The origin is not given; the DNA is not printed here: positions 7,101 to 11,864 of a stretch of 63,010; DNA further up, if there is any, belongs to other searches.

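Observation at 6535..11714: TetR-controlled, 1487-aa orphan CoA-enzyme activase (double HgdC-like ATPase fused to DUF2229)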

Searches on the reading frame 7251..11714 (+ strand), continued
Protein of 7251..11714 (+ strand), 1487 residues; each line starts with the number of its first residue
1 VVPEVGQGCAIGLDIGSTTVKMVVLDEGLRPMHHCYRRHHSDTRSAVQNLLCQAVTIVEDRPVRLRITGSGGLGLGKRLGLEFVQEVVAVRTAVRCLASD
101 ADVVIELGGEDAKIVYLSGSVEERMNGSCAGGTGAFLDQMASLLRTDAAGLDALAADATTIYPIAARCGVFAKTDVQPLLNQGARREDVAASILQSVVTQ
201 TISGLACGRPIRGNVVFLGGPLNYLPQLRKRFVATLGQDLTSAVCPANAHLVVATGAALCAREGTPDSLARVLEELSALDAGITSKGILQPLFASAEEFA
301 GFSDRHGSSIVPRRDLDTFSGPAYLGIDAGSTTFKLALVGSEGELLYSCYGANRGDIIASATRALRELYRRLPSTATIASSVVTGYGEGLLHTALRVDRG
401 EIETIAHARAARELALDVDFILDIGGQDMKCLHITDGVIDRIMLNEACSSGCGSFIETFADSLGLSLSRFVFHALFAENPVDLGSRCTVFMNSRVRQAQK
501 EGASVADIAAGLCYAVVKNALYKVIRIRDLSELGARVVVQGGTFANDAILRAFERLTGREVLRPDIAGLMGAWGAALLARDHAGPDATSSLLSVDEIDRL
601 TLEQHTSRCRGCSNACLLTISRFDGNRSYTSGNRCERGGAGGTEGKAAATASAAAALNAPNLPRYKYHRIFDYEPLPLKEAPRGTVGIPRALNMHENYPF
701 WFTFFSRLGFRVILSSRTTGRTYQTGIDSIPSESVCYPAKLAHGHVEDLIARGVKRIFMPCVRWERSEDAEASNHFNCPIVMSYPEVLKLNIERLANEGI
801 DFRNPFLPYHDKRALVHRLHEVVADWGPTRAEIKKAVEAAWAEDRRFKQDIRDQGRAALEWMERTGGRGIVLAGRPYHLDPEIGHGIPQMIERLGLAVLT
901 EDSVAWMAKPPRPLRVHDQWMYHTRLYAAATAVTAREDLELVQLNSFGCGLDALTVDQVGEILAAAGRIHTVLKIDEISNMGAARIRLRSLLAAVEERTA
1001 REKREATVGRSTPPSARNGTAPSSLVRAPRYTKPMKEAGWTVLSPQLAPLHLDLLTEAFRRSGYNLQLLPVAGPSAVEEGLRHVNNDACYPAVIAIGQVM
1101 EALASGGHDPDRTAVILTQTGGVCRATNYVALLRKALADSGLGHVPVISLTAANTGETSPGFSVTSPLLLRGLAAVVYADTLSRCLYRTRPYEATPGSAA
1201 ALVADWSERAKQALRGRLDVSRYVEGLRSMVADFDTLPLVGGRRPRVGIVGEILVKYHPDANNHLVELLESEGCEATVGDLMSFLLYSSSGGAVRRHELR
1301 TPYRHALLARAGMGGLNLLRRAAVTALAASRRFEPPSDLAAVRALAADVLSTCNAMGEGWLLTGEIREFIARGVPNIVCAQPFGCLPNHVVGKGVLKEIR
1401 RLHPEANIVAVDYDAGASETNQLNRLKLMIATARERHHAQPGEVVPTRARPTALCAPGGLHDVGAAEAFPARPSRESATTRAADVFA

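Call 10: find_homologous_proteins(query=window:7251-11714:+, max_evalue=0.00001)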
Query window:7251-11714:+ (1487 aa): 8000 proteins with E <= 0.00001 among 8000 candidates; the best 120 are listed.
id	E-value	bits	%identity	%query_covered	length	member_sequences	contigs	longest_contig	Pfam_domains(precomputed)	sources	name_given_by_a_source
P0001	0.0e+0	3305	100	99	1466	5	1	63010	PF01869.27,PF09989.16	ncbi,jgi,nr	ncbi:MAG: CoA activase [Gaiellales bacterium]|nr:CoA activase [Gaiellales bacterium]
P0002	0.0e+0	2699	81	99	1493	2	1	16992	PF01869.27,PF09989.16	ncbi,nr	ncbi:MAG: CoA activase [Actinobacteria bacterium]|nr:CoA activase [Actinomycetota bacterium]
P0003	0.0e+0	2162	67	96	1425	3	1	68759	PF01869.27,PF09989.16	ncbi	-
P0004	0.0e+0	2146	67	97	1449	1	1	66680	PF01869.27,PF09989.16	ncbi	-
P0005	0.0e+0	2139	68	96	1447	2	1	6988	PF01869.27,PF09989.16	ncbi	-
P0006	0.0e+0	2099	65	95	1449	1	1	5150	PF01869.27,PF09989.16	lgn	-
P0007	0.0e+0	2095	65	96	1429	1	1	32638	PF01869.27,PF09989.16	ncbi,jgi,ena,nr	ncbi:MAG: acyl-CoA dehydratase activase-related protein [Coriobacteriia bacterium]|nr:acyl-CoA dehyd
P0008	0.0e+0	2088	66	96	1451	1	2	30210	PF01869.27,PF02782.23,PF09989.16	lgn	-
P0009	0.0e+0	2078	65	96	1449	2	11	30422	PF01869.27,PF02782.23,PF09989.16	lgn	-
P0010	0.0e+0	2065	66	95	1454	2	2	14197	PF01869.27,PF09989.16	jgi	-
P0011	0.0e+0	1814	56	96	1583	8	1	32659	PF01869.27,PF00480.27,PF09989.16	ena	-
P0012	0.0e+0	1812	55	99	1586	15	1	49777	PF01869.27,PF00480.27,PF01548.24,PF09989.16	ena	-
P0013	0.0e+0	1811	56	96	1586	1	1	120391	PF01869.27,PF00480.27,PF01548.24,PF09989.16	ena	-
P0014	0.0e+0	1807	56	96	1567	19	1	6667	PF01869.27,PF00480.27,PF01548.24,PF09989.16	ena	-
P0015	0.0e+0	1806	56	96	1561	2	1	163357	PF01869.27,PF00480.27,PF01548.24,PF09989.16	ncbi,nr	ncbi:MAG: acyl-CoA dehydratase activase-related protein [Slackia sp.]|nr:acyl-CoA dehydratase activa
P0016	0.0e+0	1804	56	96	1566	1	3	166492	PF01869.27,PF00480.27,PF01548.24,PF09989.16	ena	-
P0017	0.0e+0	1803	56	96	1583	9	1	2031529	PF01869.27,PF00480.27,PF01548.24,PF09989.16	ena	-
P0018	0.0e+0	1801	55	97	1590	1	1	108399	PF01869.27,PF00480.27,PF01548.24,PF09989.16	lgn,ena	-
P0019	0.0e+0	1801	57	96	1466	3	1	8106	PF01869.27,PF01548.24,PF09989.16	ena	-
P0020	0.0e+0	1801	56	96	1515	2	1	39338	PF01869.27,PF09989.16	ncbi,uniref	ncbi:acyl-CoA dehydratase activase-related protein [Adlercreutzia equolifaciens]|uniref:acyl-CoA deh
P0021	0.0e+0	1801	56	96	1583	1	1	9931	PF01869.27,PF00480.27,PF01548.24,PF09989.16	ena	-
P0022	0.0e+0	1801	56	96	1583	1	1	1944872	PF01869.27,PF00480.27,PF01548.24,PF09989.16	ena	-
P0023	0.0e+0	1800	56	96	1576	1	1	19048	PF01869.27,PF00480.27,PF01548.24,PF09989.16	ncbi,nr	ncbi:MAG: acyl-CoA dehydratase activase-related protein [Slackia faecicanis]|nr:acyl-CoA dehydratase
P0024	0.0e+0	1798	56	96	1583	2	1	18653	PF01869.27,PF00480.27,PF01548.24,PF09989.16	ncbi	-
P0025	0.0e+0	1788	56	97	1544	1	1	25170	PF01869.27,PF09989.16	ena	-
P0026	0.0e+0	1788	56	97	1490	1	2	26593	PF01869.27,PF00480.27,PF09989.16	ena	-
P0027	0.0e+0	1787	56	96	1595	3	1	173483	PF01869.27,PF00480.27,PF09989.16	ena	-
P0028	0.0e+0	1787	55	96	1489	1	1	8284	PF01869.27,PF09989.16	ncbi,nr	ncbi:MAG: 2-hydroxyacyl-CoA dehydratase [Actinobacteria bacterium]|nr:2-hydroxyacyl-CoA dehydratase 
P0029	0.0e+0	1785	56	96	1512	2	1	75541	PF01869.27,PF09989.16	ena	-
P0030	0.0e+0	1784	57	96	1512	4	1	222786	PF01869.27,PF09989.16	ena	-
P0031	0.0e+0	1781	55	96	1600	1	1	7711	PF01869.27,PF00480.27,PF01548.24,PF09989.16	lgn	-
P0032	0.0e+0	1779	55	96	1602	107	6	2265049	PF01869.27,PF00480.27,PF01548.24,PF09989.16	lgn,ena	-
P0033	0.0e+0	1779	55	96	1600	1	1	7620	PF01869.27,PF00480.27,PF01548.24,PF09989.16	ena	-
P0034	0.0e+0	1777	55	96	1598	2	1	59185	PF01869.27,PF00480.27,PF01548.24,PF09989.16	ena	-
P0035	0.0e+0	1775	55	96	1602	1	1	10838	PF01869.27,PF00480.27,PF09989.16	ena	-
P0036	0.0e+0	1775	55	96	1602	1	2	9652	PF01869.27,PF00480.27,PF09989.16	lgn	-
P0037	0.0e+0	1774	-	-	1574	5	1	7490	PF01869.27,PF09989.16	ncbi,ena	-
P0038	0.0e+0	1774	55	96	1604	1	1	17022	PF01869.27,PF00480.27,PF09989.16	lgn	-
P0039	0.0e+0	1774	54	99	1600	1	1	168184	PF01869.27,PF00480.27,PF01548.24,PF09989.16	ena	-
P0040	0.0e+0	1774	55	96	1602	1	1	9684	PF01869.27,PF09989.16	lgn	-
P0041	0.0e+0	1774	53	96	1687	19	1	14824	PF01869.27,PF09989.16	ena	-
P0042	0.0e+0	1772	55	96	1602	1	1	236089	PF01869.27,PF00480.27,PF01548.24,PF09989.16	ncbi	-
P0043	0.0e+0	1772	54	97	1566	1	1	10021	PF01869.27,PF09989.16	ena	-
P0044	0.0e+0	1771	-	-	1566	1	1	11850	PF01869.27,PF09989.16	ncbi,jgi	ncbi:MAG: acyl-CoA dehydratase activase-related protein [Coriobacteriales bacterium]|jgi:predicted C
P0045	0.0e+0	1769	56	96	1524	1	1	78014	PF01869.27,PF09989.16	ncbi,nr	ncbi:MAG: 2-hydroxyacyl-CoA dehydratase [Eggerthellaceae bacterium]|nr:2-hydroxyacyl-CoA dehydratase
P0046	0.0e+0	1769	56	96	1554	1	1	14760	PF01869.27,PF09989.16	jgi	jgi:predicted CoA-substrate-specific enzyme activase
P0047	0.0e+0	1769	55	96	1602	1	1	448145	PF01869.27,PF00480.27,PF01548.24,PF09989.16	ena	-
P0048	0.0e+0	1769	55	96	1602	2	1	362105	PF01869.27,PF00480.27,PF01548.24,PF09989.16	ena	-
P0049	0.0e+0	1768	56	96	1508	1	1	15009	PF01869.27,PF01548.24,PF09989.16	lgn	-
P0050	0.0e+0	1768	54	96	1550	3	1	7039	PF01869.27,PF01548.24,PF09989.16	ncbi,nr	ncbi:MAG: CoA activase [Coriobacteriaceae bacterium]|nr:CoA activase [Coriobacteriaceae bacterium]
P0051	0.0e+0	1767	55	96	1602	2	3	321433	PF01869.27,PF00480.27,PF01548.24,PF09989.16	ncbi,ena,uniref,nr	ncbi:acyl-CoA dehydratase activase-related protein [uncultured Slackia sp.]|uniref:acyl-CoA dehydrat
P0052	0.0e+0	1766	56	96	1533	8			PF01869.27,PF09989.16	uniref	uniref:CoA activase n=1 Tax=Muribaculaceae bacterium Z82 TaxID=2304548 RepID=A0A7C9JNG9_9BACT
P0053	0.0e+0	1766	55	97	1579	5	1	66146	PF01869.27,PF00480.27,PF01548.24,PF09989.16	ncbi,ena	-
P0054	0.0e+0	1765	55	96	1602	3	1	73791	PF01869.27,PF00480.27,PF01548.24,PF09989.16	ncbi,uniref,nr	ncbi:acyl-CoA dehydratase activase-related protein [Slackia sp.]|uniref:acyl-CoA dehydratase activas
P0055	0.0e+0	1765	54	96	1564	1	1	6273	PF01869.27,PF00480.27,PF01548.24,PF09989.16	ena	-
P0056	0.0e+0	1765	54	96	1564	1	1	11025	PF01869.27,PF00480.27,PF09989.16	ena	-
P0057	0.0e+0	1765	55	96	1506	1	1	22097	PF01869.27,PF01548.24,PF09989.16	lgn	-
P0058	0.0e+0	1765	55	96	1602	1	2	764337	PF01869.27,PF00480.27,PF01548.24,PF09989.16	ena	-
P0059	0.0e+0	1764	54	96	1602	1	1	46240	PF01869.27,PF00480.27,PF01548.24,PF09989.16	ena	-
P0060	0.0e+0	1764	55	96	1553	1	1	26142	PF01869.27,PF01548.24,PF09989.16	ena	-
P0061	0.0e+0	1764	54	97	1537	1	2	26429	PF01869.27,PF01548.24,PF09989.16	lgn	-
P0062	0.0e+0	1763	55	96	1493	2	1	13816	PF01869.27,PF00480.27,PF09989.16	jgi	-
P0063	0.0e+0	1763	54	96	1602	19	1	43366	PF01869.27,PF00480.27,PF01548.24,PF09989.16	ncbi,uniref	ncbi:acyl-CoA dehydratase activase-related protein [Slackia sp.]|uniref:acyl-CoA dehydratase activas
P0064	0.0e+0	1762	56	97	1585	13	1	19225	PF01869.27,PF09989.16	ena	-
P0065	0.0e+0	1760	54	96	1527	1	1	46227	PF01869.27,PF09989.16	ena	-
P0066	0.0e+0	1760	53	96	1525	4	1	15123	PF01869.27,PF01548.24,PF09989.16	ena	-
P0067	0.0e+0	1760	55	96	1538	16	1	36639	PF01869.27,PF01548.24,PF09989.16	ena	-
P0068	0.0e+0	1760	56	96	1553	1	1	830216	PF01869.27,PF09989.16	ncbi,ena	-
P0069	0.0e+0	1760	55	96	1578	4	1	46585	PF01869.27,PF01548.24,PF09989.16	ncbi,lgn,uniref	ncbi:acyl-CoA dehydratase activase-related protein [Slackia heliotrinireducens]|uniref:acyl-CoA dehy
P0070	0.0e+0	1759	-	-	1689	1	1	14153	PF01869.27,PF09989.16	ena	-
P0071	0.0e+0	1758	56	96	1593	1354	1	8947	PF01869.27,PF00480.27,PF01548.24,PF09989.16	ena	-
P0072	0.0e+0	1758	54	96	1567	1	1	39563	PF01869.27,PF00480.27,PF09989.16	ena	-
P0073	0.0e+0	1758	56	96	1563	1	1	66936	PF01869.27,PF01548.24,PF09989.16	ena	-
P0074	0.0e+0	1758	54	96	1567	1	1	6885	PF01869.27,PF00480.27,PF09989.16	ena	-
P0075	0.0e+0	1758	52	97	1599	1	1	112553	PF01869.27,PF09989.16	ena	-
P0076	0.0e+0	1758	55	96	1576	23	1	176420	PF01869.27,PF09989.16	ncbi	-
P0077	0.0e+0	1757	55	96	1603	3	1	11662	PF01869.27,PF09989.16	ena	-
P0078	0.0e+0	1757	56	96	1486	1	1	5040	PF01869.27,PF01548.24,PF09989.16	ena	-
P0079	0.0e+0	1756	55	96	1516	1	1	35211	PF01869.27,PF09989.16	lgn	-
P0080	0.0e+0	1756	56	96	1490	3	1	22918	PF01869.27,PF01548.24,PF09989.16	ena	-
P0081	0.0e+0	1756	52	97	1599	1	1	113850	PF01869.27,PF09989.16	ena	-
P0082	0.0e+0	1756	-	-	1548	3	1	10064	PF01869.27,PF01548.24,PF09989.16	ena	-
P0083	0.0e+0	1756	57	96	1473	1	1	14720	PF01869.27,PF01548.24,PF09989.16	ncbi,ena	-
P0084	0.0e+0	1756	54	96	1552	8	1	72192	PF01869.27,PF00480.27,PF09989.16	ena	-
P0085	0.0e+0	1755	54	96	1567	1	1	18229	PF01869.27,PF00480.27,PF09989.16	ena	-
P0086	0.0e+0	1755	-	-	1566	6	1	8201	PF01869.27,PF01548.24,PF09989.16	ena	-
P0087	0.0e+0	1755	55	96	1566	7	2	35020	PF01869.27,PF00480.27,PF01548.24,PF09989.16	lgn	-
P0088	0.0e+0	1755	52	97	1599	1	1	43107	PF01869.27,PF09989.16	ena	-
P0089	0.0e+0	1754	55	96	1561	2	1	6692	PF01869.27,PF09989.16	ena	-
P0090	0.0e+0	1754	55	97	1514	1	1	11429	PF01869.27,PF00480.27,PF09989.16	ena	-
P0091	0.0e+0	1754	54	96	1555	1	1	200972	PF01869.27,PF00480.27,PF01548.24,PF09989.16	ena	-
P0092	0.0e+0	1754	52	97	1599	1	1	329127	PF01869.27,PF09989.16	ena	-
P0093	0.0e+0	1754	56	96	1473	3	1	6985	PF01869.27,PF01548.24,PF09989.16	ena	-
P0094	0.0e+0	1753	56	96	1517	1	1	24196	PF01869.27,PF00480.27,PF01548.24,PF09989.16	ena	-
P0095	0.0e+0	1753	54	96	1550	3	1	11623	PF01869.27,PF00480.27,PF01548.24,PF09989.16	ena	-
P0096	0.0e+0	1753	53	98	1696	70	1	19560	PF01869.27,PF00480.27,PF09989.16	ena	-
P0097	0.0e+0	1753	-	-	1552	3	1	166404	PF01869.27,PF01548.24,PF09989.16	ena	-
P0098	0.0e+0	1753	55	96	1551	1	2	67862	PF01869.27,PF01548.24,PF09989.16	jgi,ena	-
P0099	0.0e+0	1753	54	96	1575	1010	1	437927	PF01869.27,PF00480.27,PF09989.16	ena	-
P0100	0.0e+0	1752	55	97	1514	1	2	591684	PF01869.27,PF00480.27,PF09989.16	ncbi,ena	-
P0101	0.0e+0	1752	-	-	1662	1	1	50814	PF01869.27,PF00480.27,PF01548.24,PF09989.16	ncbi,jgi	ncbi:MAG: acyl-CoA dehydratase activase-related protein [Coriobacteriales bacterium]|jgi:predicted C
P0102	0.0e+0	1752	55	97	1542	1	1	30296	PF01869.27,PF00480.27,PF01548.24,PF09989.16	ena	-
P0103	0.0e+0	1751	53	96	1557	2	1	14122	PF01869.27,PF01548.24,PF09989.16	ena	-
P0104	0.0e+0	1751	54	96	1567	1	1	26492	PF01869.27,PF00480.27,PF09989.16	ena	-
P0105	0.0e+0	1751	55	96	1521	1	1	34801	PF01869.27,PF00480.27,PF01548.24,PF09989.16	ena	-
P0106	0.0e+0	1751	55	96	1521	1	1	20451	PF01869.27,PF00480.27,PF01548.24,PF09989.16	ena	-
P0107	0.0e+0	1751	54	96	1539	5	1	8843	PF01869.27,PF01548.24,PF09989.16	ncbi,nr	ncbi:MAG: 2-hydroxyacyl-CoA dehydratase [Eggerthellaceae bacterium]|nr:2-hydroxyacyl-CoA dehydratase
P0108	0.0e+0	1750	55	96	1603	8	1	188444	PF01869.27,PF09989.16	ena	-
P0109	0.0e+0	1749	55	96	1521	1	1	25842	PF01869.27,PF00480.27,PF01548.24,PF09989.16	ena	-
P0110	0.0e+0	1749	55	96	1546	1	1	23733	PF01869.27,PF00480.27,PF01548.24,PF09989.16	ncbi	-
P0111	0.0e+0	1749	56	96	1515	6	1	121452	PF01869.27,PF01548.24,PF09989.16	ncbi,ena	-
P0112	0.0e+0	1749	56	96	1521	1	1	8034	PF01869.27,PF00480.27,PF01548.24,PF09989.16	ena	-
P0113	0.0e+0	1749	54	96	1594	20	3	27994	PF01869.27,PF00480.27,PF01548.24,PF09989.16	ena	-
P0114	0.0e+0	1748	55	97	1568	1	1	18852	PF01869.27,PF09989.16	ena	-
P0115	0.0e+0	1748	54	96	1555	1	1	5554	PF01869.27,PF00480.27,PF09989.16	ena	-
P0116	0.0e+0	1748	52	98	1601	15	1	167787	PF01869.27,PF09989.16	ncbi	-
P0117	0.0e+0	1748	-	-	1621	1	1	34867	PF01869.27,PF09989.16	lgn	-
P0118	0.0e+0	1748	-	-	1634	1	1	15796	PF01869.27,PF00480.27,PF01548.24,PF09989.16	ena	-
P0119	0.0e+0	1748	54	96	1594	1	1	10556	PF01869.27,PF00480.27,PF09989.16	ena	-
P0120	0.0e+0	1748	53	96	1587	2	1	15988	PF01869.27,PF09989.16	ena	-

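Call 23: find_encoding_contigs(protein=P0002, flank=6000, max_places=2)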
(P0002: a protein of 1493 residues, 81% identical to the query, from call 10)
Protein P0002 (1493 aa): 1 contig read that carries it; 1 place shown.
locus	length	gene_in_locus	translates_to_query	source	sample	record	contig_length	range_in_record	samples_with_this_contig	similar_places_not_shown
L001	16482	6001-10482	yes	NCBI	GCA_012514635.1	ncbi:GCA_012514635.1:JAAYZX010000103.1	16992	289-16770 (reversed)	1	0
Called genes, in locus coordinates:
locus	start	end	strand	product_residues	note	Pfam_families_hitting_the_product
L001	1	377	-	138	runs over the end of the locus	PF12172:zf-ChsH2, PF01796:OB_ChsH2_C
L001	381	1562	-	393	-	PF00108:Thiolase_N, PF02803:Thiolase_C, PF22691:Thiolase_C_1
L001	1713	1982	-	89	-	PF04994:TfoX_C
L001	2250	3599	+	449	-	PF01266:DAO (faint), PF03486:HI0933_like (faint), PF07992:Pyr_redox_2, PF13738:Pyr_redox_3, PF00070:Pyr_redox, PF02852:Pyr_redox_dim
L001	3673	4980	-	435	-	PF00395:SLH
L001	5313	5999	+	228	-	PF16859:TetR_C_11 (faint), PF00440:TetR_N, PF17920:TetR_C_16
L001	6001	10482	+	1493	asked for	PF01869:BcrAD_BadFG, PF09989:DUF2229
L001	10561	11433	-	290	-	PF04069:OpuAC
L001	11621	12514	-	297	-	PF00528:BPD_transp_1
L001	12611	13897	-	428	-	PF00005:ABC_tran, PF00571:CBS (faint)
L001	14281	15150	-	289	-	PF01634:HisG, PF08029:HisG_C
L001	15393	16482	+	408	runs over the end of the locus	PF01545:Cation_efflux, PF16916:ZT_dimer, PF02579:Nitro_FeMo-Co (weak)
